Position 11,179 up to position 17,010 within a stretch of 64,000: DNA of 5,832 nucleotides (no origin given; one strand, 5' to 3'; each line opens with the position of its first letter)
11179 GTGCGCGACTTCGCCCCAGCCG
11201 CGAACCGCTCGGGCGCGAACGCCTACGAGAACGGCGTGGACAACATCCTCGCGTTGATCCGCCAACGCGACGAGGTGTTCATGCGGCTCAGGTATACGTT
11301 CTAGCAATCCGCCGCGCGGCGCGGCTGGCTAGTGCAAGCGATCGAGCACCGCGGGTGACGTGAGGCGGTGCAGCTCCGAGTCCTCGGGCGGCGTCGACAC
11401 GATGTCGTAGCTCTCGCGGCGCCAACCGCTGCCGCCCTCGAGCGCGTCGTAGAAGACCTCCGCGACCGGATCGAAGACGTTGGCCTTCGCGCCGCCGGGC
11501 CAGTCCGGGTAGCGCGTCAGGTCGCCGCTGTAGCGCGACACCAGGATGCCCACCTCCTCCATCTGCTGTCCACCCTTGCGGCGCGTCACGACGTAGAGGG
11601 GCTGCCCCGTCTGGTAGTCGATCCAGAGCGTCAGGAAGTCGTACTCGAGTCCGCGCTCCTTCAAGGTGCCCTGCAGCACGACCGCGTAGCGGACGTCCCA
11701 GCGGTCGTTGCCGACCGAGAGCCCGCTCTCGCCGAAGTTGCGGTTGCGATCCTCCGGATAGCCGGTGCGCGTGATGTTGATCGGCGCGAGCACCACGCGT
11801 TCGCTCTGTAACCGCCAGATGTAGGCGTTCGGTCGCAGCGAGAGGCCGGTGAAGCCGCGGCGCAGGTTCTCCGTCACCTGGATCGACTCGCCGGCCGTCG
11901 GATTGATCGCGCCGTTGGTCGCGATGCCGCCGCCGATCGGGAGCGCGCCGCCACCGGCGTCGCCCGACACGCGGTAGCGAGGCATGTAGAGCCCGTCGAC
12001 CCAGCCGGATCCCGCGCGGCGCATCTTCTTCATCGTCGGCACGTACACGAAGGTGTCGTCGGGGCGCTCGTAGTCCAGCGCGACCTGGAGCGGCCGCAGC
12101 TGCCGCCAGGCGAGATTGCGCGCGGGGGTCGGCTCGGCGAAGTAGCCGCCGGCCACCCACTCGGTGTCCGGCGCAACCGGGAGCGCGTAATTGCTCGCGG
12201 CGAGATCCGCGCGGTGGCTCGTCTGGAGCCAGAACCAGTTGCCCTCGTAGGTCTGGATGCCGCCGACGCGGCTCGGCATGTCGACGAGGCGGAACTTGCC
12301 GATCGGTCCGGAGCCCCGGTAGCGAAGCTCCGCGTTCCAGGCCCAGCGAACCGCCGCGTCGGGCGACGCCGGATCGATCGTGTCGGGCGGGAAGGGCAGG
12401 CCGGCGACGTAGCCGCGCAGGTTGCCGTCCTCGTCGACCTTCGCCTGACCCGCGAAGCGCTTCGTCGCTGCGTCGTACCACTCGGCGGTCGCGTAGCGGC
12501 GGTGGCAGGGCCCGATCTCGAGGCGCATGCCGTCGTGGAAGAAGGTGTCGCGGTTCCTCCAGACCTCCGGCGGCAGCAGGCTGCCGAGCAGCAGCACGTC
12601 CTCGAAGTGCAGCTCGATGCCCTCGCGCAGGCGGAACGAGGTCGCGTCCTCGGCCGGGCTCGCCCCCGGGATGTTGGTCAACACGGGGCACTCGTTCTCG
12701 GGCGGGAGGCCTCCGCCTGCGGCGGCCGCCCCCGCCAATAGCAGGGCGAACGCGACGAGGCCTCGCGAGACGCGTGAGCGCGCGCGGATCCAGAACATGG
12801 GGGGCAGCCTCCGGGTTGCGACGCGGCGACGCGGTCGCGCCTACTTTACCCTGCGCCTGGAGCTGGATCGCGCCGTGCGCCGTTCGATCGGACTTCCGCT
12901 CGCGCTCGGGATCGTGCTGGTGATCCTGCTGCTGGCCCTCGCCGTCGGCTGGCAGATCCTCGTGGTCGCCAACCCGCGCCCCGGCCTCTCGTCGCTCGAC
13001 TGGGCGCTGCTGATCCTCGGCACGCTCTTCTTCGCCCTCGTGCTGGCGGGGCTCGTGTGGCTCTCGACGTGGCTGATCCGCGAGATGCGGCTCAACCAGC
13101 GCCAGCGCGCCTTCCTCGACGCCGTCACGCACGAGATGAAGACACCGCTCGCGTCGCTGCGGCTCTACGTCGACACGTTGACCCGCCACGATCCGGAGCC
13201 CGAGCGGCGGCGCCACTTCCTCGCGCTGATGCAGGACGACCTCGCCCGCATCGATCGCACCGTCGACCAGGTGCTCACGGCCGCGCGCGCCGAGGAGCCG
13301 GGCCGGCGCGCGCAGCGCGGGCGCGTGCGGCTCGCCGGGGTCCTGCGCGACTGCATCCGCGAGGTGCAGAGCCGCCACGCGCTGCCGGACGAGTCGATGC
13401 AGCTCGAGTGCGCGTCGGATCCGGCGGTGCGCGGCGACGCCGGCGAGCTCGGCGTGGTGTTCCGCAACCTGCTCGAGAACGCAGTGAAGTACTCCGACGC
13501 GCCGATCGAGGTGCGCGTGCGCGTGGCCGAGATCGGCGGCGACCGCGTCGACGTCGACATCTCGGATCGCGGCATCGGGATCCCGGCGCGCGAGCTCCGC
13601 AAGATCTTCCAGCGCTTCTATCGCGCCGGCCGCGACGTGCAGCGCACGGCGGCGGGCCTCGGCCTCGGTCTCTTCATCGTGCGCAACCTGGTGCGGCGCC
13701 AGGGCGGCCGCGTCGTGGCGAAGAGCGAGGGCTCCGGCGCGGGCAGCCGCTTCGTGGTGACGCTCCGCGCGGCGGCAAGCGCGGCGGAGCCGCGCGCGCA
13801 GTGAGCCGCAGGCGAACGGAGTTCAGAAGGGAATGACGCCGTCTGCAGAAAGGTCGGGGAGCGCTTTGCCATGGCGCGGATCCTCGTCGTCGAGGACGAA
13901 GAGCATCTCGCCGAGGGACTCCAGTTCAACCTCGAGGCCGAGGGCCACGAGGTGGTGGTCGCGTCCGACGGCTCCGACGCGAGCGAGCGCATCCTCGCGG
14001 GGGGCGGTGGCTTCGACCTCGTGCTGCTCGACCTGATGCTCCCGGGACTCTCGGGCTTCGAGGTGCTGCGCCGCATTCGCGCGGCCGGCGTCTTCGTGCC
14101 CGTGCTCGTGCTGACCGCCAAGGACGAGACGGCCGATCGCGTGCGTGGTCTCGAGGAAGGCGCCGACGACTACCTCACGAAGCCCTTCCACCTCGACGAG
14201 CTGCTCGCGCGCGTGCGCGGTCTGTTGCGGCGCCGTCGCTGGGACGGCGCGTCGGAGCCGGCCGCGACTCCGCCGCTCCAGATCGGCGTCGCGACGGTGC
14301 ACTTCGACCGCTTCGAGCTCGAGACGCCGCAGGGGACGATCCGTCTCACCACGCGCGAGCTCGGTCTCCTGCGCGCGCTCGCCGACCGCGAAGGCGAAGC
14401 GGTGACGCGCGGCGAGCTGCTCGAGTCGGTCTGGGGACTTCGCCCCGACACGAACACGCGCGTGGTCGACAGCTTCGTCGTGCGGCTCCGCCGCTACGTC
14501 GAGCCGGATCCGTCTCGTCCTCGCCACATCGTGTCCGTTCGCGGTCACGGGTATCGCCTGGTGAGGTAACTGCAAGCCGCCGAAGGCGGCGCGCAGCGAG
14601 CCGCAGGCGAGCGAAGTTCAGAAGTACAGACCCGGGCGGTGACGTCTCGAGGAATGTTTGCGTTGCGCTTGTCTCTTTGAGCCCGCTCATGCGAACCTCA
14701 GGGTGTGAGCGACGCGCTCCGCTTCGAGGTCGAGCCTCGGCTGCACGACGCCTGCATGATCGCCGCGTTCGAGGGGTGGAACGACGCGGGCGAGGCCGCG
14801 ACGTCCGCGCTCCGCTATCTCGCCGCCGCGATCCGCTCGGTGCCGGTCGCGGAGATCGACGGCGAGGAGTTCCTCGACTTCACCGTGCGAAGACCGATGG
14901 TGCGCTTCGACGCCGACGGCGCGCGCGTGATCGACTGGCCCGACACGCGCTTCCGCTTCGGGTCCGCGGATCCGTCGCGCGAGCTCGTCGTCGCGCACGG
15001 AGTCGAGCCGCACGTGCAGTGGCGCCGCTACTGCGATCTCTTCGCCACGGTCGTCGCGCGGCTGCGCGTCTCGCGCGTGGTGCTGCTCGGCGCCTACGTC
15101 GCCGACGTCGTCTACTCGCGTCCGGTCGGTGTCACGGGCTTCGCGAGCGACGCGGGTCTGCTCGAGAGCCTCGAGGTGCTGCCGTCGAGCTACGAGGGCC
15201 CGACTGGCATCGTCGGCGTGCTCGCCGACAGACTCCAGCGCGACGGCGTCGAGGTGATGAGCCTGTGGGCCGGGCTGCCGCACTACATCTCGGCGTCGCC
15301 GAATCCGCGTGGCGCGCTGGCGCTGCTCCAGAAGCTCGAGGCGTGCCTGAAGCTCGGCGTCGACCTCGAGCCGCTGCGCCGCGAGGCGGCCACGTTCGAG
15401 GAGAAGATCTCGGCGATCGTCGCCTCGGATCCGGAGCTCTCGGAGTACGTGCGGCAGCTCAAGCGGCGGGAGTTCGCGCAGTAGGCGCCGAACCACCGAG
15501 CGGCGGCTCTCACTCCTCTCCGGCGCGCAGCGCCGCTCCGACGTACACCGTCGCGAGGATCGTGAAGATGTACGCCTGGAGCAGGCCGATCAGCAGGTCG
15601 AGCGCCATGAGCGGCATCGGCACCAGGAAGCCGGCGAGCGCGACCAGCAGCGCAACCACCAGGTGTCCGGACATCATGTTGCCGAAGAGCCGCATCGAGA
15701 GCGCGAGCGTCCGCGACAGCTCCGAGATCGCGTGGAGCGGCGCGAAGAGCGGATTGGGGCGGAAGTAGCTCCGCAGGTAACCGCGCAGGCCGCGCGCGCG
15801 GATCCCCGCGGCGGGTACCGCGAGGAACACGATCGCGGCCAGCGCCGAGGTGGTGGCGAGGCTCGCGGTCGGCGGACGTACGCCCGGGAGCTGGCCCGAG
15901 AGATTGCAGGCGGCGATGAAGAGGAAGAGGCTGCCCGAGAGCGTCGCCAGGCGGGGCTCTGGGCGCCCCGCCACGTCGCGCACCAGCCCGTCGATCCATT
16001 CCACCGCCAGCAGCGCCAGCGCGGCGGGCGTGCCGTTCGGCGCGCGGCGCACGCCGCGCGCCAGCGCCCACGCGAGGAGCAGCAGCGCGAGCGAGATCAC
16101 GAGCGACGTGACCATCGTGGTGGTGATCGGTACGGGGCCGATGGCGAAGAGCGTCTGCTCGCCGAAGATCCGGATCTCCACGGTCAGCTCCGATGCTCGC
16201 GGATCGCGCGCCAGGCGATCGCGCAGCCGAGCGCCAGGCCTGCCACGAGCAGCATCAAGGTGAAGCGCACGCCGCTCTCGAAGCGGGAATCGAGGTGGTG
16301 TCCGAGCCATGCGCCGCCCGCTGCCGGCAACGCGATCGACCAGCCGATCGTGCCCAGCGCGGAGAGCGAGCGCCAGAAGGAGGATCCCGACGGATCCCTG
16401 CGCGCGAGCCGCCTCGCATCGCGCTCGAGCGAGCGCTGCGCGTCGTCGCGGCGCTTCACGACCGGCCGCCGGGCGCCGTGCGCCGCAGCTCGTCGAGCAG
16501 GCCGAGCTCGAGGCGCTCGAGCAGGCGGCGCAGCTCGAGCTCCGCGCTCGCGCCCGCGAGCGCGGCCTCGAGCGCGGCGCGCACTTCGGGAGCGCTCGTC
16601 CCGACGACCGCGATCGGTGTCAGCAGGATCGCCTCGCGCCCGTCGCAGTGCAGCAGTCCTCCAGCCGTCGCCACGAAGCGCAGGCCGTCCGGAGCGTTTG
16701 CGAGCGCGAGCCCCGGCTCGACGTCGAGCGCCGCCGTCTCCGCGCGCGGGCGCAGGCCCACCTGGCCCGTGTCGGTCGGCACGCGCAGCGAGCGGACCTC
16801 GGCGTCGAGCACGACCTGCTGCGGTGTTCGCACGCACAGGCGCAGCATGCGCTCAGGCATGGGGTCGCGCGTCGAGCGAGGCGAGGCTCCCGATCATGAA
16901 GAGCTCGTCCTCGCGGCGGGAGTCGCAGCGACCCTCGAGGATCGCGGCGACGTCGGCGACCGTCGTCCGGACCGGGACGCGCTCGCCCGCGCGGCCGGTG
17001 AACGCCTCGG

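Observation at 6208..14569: Triple-length, cysteine-paired DUF1302-like outer-membrane protein with a convergent DUF1329 (LolA-like) partner and a head-to-head two-component system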

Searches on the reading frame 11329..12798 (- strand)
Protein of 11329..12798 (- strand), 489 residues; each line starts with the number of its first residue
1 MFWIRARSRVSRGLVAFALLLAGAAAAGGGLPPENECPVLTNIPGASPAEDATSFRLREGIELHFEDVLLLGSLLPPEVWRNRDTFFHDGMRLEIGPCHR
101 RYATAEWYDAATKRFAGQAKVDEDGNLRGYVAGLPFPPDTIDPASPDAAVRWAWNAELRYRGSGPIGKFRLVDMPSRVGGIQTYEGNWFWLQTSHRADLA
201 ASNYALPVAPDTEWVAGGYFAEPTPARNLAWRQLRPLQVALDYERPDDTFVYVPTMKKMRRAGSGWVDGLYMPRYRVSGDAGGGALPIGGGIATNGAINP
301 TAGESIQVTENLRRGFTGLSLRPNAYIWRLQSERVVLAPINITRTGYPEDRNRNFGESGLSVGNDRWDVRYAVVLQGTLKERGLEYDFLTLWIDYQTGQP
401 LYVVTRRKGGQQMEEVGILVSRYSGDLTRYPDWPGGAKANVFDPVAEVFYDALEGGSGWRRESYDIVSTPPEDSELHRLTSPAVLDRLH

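Call 5: search_protein_families(library=pfam, proteins=[window:11329-12798:-], max_evalue=1)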
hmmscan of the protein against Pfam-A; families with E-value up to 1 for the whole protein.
window:11329-12798:- (489 aa): 2 families
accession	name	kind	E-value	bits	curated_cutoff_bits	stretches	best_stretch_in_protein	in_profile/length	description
PF07044.18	DUF1329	-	3e-19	70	23.1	2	90-268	27-192/368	Protein of unknown function (DUF1329)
PF17131.11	LolA_like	-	0.23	11.5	30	0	244-262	25-43/184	Outer membrane lipoprotein-sorting protein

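Call 6: search_protein_families(library=ncbifam, proteins=[window:11329-12798:-], max_evalue=1)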
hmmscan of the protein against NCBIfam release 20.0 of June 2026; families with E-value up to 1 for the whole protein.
window:11329-12798:- (489 aa): 0 families

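Call 79: search_solved_structures(query=window:11329-12795:-, max_evalue=1)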
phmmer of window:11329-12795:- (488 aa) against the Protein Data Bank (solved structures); distinct sequences matched with E-value up to 1: 3.
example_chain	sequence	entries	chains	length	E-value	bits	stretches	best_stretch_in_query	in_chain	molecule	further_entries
1uxz_A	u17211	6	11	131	0.35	12.8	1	267-332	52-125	CELLULASE B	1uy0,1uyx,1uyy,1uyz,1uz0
8w1j_A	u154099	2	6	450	0.5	12.3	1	23-78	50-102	Fatty acid decarboxylase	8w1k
6dxo_A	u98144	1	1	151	0.89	11.5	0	403-456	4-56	RNA polymerase ECF-subfamily sigma factor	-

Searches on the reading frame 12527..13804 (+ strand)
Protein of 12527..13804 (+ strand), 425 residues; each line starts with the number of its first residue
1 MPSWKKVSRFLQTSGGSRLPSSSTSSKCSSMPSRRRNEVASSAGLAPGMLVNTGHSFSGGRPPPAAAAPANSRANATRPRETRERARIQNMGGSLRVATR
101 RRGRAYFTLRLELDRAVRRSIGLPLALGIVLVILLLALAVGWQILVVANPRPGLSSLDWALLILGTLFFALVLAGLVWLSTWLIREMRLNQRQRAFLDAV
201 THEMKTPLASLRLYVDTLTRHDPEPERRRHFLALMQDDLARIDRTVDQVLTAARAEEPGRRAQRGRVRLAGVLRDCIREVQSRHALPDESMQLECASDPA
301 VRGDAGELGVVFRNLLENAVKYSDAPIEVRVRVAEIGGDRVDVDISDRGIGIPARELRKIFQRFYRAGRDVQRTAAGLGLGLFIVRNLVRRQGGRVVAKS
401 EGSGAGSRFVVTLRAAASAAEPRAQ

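Call 5: search_protein_families(library=pfam, proteins=[window:12527-13804:+], max_evalue=1)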
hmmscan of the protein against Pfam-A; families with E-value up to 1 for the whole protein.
window:12527-13804:+ (425 aa): 5 families
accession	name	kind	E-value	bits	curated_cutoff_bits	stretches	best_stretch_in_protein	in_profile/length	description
PF02518.31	HATPase_c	-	2.8e-25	89.4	26.4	1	303-415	1-109/111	Histidine kinase-, DNA gyrase B-, and HSP90-like ATPase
PF00512.31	HisKA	-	3.8e-13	49.7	26.9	1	193-257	2-65/66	His Kinase A (phospho-acceptor) domain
PF13581.12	HATPase_c_2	-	0.0013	19.2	27.4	1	273-390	11-110/127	Histidine kinase-like ATPase domain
PF14575.11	EphA2_TM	-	0.04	15.1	28.9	1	167-223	5-61/74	Ephrin type-A receptor 2 transmembrane domain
PF07332.16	Phage_holin_3_6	-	0.78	10.2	28.4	1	110-181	23-92/116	Putative Actinobacterial Holin-X, holin superfamily III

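Call 6: search_protein_families(library=ncbifam, proteins=[window:12527-13804:+], max_evalue=1)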
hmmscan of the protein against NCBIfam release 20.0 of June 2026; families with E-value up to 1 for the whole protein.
window:12527-13804:+ (425 aa): 86 families (the best 25 are shown)
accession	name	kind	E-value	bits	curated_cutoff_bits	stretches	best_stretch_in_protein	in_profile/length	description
TIGR02966.1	phoR_proteo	equivalog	3.5e-48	164.3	334.2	1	187-412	108-332/333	phosphate regulon sensor histidine kinase PhoR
NF046044.1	PnpS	equivalog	5.8e-46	157.3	400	1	187-413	164-389/390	two-component system histidine kinase PnpS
NF033092.0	HK_WalK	equivalog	7.8e-37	127.1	725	1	185-413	364-592/594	cell wall metabolism sensor histidine kinase WalK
TIGR01386.1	cztS_silS_copS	subfamily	8.1e-35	120.7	292.55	1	191-411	239-454/457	heavy metal sensor histidine kinase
NF008312.0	PRK11100.1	equivalog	2e-34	119.3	356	1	195-404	258-465/477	two-component system sensor histidine kinase CreC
NF058527.1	HistKinChvGCaul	equivalog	4.6e-32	111.5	740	1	195-415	308-533/535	two-component sensor histidine kinase ChvG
NF041735.1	hist_kin_RppB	equivalog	1.1e-31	110.1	400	1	154-413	176-437/438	two-component system sensor histidine kinase RppB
NF041880.1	EPS_EpsF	equivalog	5.2e-30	104.4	900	1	194-413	275-491/492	response regulator EpsF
NF006800.0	PRK09303.1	equivalog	1.5e-29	103.2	342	1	193-413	151-375/383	histidine kinase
NF053855.1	HisKinPhoRBctds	equivalog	1.1e-28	100.1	500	1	193-414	361-582/583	two-component system sensor histidine kinase PhoR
NF041832.1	near_NosP_CTERM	subfamily_domain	2.2e-28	99.4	400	1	190-421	4-231/370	NahK/ErcS family hybrid sensor histidine kinase/response regulator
NF045911.1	TCSHisKinNblS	equivalog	2.5e-28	98.8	1000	1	183-413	378-618/621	two-component system sensor histidine kinase NblS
NF033091.0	HK_VanS_ACDEFG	equivalog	2.8e-28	98.8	400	1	191-402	72-283/293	vancomycin resistance histidine kinase VanS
NF008235.0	PRK11006.1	equivalog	3.2e-27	95.5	390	1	187-414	198-422/431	phosphate regulon sensor histidine kinase PhoR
NF047874.1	MASE3_PAS_HK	subfamily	6.8e-27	94.5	560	1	312-417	524-627/655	MASE3 domain-containing sensor histidine kinase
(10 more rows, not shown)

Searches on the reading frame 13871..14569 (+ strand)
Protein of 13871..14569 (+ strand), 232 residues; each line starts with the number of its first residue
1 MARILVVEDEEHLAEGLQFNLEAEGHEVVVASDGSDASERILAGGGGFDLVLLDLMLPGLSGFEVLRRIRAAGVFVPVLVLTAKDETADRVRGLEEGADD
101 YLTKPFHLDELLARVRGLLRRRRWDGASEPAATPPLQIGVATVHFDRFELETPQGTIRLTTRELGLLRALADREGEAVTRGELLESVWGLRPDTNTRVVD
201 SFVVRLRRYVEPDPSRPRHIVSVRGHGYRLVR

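Call 5: search_protein_families(library=pfam, proteins=[window:13871-14569:+], max_evalue=1)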
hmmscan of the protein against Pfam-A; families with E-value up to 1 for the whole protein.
window:13871-14569:+ (232 aa): 3 families
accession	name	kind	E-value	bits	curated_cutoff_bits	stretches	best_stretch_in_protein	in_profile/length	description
PF00072.30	Response_reg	-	1.1e-27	96.8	30.2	1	4-116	1-111/111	Response regulator receiver domain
PF00486.34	Trans_reg_C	-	1.8e-21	76.4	26.2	1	156-230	3-77/77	Transcriptional regulatory protein, C terminal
PF05219.18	DREV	-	0.26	10.8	26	1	180-228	167-217/265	DREV methyltransferase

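Call 6: search_protein_families(library=ncbifam, proteins=[window:13871-14569:+], max_evalue=1)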
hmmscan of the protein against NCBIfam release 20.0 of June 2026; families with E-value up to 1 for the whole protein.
window:13871-14569:+ (232 aa): 113 families (the best 25 are shown)
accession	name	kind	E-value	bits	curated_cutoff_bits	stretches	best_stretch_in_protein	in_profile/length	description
NF040689.1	MtrAB_MtrA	equivalog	6.4e-57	192.4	300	1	4-229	1-217/219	MtrAB system response regulator MtrA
NF040534.1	resp_reg_YycF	equivalog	3e-56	190.3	340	1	3-230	2-227/231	response regulator YycF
NF045944.1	ResRegRpaBCyano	equivalog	7.1e-52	176.1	330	1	5-230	1-227/229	response regulator transcription factor RpaB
TIGR01387.1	cztR_silR_copR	subfamily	9.6e-52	175.8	279.2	1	4-230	1-218/218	heavy metal response regulator transcription factor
TIGR02154.1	PhoB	equivalog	6.4e-51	172.8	296.2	1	2-230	3-225/226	phosphate regulon transcriptional regulator PhoB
NF041733.1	resp_reg_CseB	equivalog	4.8e-50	170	350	1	3-232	2-228/228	two-component system response regulator CseB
NF007005.1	PRK09468.1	equivalog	1.5e-48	165.3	331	1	2-231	4-232/237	osmolarity response regulator transcription factor OmpR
NF041734.1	resp_reg_RppA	equivalog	2e-47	161.5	250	1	3-230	2-227/229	two-component system response regulator RppA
NF053854.1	RespRegPhoBBctds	equivalog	1.4e-46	158.7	270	1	4-230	1-224/225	two-component system response regulator PhoB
NF012023.0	PRK15479.1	equivalog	7e-45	153.3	337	1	3-230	2-217/224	transcriptional regulator TctD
NF008296.0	PRK11083.1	equivalog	1.6e-43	148.7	273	1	2-230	4-225/228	two-component system response regulator CreB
NF008567.0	PRK11517.1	equivalog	7.3e-43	146.5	353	1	3-231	2-219/223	response regulator transcription factor HprR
NF045991.1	RespRegCtrARhodob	equivalog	3.4e-42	144.7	350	1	3-230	2-221/224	response regulator transcription factor CtrA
NF033117.2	vanR_ACDEGLN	exception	3.2e-40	138.1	350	1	4-230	1-225/226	VanR-ABDEGLN family response regulator transcription factor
NF007928.2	PRK10643.1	equivalog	5.7e-40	137.3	330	1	3-230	2-216/216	two-component system response regulator PmrA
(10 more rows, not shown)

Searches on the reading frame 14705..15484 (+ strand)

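Call 9: search_protein_families(library=pfam, proteins=[window:14705-15484:+], max_evalue=0.001)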
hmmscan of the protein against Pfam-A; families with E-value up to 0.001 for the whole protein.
window:14705-15484:+ (259 aa): 1 family
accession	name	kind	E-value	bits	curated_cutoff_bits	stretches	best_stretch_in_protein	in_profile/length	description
PF09754.15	PAC2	-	1.3e-54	185.7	25.8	1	21-238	1-214/215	PAC2 family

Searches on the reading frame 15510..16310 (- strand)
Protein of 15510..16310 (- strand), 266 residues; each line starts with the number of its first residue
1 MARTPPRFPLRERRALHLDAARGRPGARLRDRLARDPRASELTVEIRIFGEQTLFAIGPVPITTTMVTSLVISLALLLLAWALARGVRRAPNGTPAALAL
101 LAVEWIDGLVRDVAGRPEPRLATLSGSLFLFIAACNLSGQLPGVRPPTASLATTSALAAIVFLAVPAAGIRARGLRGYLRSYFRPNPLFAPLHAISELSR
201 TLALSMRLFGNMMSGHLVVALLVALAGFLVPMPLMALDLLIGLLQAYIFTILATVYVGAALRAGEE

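Call 9: search_protein_families(library=pfam, proteins=[window:15510-16310:-], max_evalue=0.001)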
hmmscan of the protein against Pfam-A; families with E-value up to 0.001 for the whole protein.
window:15510-16310:- (266 aa): 1 family
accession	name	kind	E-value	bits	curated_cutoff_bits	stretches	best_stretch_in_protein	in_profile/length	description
PF00119.25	ATP-synt_A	-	3.4e-44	151.7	33.9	1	67-257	2-216/217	ATP synthase A chain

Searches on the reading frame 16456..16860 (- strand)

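Call 9: search_protein_families(library=pfam, proteins=[window:16456-16860:-], max_evalue=0.001)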
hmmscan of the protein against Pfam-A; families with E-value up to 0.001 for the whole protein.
window:16456-16860:- (134 aa): 1 family
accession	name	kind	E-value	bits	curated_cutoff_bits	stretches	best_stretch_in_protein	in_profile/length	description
PF02823.21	ATP-synt_DE_N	-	1.4e-07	31.9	27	1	6-80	1-76/80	ATP synthase, Delta/Epsilon chain, beta-sandwich domain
